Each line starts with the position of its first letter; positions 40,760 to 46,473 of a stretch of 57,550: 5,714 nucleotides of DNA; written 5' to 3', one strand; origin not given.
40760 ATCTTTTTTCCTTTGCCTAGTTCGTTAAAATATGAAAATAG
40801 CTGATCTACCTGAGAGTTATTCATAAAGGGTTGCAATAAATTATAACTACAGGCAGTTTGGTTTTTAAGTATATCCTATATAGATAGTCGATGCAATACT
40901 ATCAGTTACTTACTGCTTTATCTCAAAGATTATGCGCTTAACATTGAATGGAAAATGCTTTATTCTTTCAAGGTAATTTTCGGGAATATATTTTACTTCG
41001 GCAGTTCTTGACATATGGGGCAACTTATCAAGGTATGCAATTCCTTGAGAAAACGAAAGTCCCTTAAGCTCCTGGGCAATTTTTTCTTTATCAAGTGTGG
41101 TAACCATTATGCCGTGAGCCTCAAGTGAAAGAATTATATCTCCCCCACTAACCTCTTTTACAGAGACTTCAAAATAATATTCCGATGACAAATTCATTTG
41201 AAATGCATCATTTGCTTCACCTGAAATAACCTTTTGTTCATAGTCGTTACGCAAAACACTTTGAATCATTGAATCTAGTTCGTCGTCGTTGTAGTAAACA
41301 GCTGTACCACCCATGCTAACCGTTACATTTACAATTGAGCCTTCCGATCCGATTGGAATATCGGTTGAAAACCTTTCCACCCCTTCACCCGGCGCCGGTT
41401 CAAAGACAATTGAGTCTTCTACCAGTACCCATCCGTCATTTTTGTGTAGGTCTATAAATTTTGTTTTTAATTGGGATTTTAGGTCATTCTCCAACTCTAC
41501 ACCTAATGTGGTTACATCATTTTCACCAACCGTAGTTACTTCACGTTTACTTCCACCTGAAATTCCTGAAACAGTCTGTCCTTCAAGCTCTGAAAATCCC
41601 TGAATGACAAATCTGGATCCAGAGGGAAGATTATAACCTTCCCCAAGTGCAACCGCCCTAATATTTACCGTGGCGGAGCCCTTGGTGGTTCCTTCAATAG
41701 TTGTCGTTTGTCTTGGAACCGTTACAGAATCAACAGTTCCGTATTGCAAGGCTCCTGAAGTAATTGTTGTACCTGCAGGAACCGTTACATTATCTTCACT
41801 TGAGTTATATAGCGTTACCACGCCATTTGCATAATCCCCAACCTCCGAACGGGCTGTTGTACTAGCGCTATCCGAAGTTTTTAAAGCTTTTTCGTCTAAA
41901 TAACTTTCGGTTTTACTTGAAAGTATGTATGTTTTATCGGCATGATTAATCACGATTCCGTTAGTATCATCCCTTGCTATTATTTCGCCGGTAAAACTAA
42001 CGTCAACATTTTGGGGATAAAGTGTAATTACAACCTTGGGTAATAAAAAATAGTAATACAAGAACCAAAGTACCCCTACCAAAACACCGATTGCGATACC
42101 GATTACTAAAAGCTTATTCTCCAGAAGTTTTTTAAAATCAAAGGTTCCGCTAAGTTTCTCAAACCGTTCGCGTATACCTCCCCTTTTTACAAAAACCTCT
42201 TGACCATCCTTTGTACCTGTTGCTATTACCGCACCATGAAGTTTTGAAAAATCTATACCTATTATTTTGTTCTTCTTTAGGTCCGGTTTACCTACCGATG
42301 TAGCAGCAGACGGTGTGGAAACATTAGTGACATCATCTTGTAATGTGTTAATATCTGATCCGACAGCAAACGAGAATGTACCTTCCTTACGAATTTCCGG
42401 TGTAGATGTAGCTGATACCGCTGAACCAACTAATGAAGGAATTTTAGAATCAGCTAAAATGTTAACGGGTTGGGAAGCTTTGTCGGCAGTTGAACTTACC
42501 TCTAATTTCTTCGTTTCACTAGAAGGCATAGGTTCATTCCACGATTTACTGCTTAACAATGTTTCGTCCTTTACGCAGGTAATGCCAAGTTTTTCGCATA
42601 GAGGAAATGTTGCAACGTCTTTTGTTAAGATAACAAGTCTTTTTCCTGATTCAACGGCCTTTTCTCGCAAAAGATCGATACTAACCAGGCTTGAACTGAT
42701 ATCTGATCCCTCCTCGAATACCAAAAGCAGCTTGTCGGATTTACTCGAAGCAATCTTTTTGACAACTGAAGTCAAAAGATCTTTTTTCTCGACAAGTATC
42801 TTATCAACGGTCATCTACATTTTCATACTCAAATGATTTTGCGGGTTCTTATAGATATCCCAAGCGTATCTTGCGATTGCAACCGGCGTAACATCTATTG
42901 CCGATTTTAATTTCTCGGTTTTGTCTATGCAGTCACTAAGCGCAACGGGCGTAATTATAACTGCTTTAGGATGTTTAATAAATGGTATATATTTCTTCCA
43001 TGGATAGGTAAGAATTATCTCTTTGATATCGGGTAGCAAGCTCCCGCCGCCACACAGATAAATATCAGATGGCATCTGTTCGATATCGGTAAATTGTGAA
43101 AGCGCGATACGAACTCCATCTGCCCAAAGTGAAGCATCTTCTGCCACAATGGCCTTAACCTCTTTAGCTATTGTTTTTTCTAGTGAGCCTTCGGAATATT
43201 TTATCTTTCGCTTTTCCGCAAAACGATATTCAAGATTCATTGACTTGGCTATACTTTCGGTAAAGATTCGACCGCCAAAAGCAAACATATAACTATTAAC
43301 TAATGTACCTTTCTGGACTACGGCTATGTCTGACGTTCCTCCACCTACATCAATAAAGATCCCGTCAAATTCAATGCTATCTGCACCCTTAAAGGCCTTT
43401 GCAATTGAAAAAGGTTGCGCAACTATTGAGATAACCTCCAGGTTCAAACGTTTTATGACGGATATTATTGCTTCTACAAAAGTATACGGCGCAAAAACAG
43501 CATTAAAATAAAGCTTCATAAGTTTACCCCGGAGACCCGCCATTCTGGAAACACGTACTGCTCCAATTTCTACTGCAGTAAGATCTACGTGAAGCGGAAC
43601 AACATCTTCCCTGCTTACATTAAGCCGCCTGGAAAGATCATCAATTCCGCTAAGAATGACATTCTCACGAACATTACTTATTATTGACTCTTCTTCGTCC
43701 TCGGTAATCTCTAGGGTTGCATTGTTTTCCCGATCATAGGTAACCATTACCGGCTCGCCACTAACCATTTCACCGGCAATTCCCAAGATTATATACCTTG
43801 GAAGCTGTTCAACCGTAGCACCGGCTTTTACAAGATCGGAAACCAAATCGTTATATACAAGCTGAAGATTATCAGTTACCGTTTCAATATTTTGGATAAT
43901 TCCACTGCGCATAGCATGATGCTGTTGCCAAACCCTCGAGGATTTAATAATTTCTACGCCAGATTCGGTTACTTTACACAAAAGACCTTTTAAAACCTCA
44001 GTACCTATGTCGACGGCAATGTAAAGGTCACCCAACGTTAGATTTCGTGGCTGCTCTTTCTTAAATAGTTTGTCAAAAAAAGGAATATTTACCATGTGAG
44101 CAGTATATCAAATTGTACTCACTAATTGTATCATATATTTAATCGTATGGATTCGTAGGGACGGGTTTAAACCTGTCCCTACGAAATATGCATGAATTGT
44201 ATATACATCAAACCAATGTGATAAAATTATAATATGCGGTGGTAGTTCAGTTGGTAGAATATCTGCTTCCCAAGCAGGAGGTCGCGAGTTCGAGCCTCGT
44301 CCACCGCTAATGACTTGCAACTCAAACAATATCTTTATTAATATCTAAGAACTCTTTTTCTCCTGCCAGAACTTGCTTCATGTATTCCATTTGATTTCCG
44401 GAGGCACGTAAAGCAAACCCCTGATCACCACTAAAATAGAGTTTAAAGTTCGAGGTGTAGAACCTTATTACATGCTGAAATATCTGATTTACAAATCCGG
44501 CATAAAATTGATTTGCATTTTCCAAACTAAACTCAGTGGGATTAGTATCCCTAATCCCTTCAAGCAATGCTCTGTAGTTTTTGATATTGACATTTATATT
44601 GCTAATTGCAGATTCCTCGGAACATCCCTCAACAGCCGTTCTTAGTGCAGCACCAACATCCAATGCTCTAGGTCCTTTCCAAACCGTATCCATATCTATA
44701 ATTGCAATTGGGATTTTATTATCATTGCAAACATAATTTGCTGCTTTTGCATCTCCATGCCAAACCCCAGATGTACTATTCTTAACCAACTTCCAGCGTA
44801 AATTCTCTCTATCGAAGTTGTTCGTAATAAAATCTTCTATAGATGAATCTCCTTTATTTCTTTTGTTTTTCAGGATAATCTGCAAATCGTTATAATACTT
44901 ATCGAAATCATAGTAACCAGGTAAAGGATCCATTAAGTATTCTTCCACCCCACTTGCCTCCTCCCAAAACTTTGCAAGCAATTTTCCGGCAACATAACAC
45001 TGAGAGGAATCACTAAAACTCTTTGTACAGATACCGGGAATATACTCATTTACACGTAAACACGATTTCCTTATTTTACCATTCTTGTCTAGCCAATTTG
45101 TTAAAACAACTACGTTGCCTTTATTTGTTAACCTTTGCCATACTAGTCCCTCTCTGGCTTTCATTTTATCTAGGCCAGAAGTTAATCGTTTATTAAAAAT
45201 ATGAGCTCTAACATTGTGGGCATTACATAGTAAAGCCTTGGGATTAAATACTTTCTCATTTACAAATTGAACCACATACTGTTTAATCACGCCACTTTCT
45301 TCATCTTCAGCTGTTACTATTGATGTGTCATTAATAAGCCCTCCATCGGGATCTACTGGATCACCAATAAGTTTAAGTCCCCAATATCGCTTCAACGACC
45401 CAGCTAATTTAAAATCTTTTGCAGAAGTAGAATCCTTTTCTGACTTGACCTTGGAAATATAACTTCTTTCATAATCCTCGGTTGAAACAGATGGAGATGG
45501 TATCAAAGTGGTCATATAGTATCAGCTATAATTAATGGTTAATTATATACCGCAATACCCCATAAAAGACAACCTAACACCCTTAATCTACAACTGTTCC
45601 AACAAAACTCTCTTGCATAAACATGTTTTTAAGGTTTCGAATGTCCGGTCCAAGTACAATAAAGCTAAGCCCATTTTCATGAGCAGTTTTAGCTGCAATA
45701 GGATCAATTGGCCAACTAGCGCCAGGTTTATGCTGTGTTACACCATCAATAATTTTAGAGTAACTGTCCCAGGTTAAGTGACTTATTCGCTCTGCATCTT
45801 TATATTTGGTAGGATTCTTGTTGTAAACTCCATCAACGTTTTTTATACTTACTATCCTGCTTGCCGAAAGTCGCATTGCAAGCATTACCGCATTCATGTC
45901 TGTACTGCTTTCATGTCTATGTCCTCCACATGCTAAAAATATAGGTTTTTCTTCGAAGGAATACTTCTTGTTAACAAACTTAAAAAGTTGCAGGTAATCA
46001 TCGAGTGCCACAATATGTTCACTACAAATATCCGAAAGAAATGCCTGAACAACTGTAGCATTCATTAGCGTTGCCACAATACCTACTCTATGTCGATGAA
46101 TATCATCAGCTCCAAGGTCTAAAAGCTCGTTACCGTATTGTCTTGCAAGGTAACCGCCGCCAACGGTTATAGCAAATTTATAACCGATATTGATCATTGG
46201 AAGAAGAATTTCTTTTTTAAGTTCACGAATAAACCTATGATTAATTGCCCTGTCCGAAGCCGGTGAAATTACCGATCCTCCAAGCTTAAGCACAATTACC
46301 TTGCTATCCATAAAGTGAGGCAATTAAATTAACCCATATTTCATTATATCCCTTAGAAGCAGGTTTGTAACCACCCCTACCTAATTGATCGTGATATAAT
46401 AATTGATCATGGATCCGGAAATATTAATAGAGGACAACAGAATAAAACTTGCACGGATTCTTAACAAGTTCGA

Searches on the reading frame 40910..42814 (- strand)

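Call 38: search_protein_families(library=pfam, proteins=[window:40910-42814:-])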
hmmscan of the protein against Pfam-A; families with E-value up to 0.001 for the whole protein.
window:40910-42814:- (634 aa): 1 family
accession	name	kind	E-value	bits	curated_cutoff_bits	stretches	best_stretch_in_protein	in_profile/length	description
PF04865.19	Baseplate_J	-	0.00038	20.3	21.1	1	327-423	21-111/255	Baseplate J-like protein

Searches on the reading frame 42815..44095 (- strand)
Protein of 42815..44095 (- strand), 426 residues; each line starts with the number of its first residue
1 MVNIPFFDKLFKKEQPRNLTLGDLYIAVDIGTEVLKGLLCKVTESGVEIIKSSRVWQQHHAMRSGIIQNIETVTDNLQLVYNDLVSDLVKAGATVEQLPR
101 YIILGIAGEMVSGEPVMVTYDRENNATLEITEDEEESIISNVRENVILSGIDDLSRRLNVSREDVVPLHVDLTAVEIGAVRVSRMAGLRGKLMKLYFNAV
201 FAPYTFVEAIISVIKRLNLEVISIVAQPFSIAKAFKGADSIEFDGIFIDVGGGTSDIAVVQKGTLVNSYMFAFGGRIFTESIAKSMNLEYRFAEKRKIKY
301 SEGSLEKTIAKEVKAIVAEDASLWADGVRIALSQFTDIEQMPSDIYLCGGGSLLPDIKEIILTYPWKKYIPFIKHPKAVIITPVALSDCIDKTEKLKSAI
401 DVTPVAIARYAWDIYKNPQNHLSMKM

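Call 38: search_protein_families(library=pfam, proteins=[window:42815-44095:-])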
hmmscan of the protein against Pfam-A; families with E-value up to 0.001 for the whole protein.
window:42815-44095:- (426 aa): 4 families
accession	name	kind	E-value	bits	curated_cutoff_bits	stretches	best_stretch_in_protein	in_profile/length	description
PF14450.12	FtsA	-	8.7e-11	42.7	31.8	1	247-360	2-98/127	Cell division protein FtsA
PF11104.14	PilM_2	-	1.8e-07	30.8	27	1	247-361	184-294/340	Type IV pilus assembly protein PilM;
PF06723.19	MreB_Mbl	-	2.8e-07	30.1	27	1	246-300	148-206/327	MreB/Mbl protein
PF06277.17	EutA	-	9.6e-05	21.9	27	1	247-280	147-180/475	Ethanolamine utilisation protein EutA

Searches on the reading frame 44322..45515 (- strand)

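Call 38: search_protein_families(library=pfam, proteins=[window:44322-45515:-])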
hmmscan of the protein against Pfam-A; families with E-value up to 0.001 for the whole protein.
window:44322-45515:- (397 aa): 1 family
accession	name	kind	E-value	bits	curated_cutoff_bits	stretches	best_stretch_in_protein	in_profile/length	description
PF01636.29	APH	-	3.2e-05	24.2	23.2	1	127-293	45-212/239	Phosphotransferase enzyme family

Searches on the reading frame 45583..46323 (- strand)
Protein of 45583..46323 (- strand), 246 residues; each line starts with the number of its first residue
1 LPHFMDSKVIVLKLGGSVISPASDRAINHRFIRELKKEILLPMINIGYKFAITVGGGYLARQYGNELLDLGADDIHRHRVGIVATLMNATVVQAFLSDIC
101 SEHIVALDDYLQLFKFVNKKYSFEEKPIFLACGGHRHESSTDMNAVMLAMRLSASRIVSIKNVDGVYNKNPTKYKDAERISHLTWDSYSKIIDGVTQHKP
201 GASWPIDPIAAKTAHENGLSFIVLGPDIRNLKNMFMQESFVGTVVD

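Call 38: search_protein_families(library=pfam, proteins=[window:45583-46323:-])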
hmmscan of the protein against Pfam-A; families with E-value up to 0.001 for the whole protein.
window:45583-46323:- (246 aa): 1 family
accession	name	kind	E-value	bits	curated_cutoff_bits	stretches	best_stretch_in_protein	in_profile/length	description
PF00696.33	AA_kinase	-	5.2e-21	75.9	24.9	1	8-221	1-230/234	Amino acid kinase family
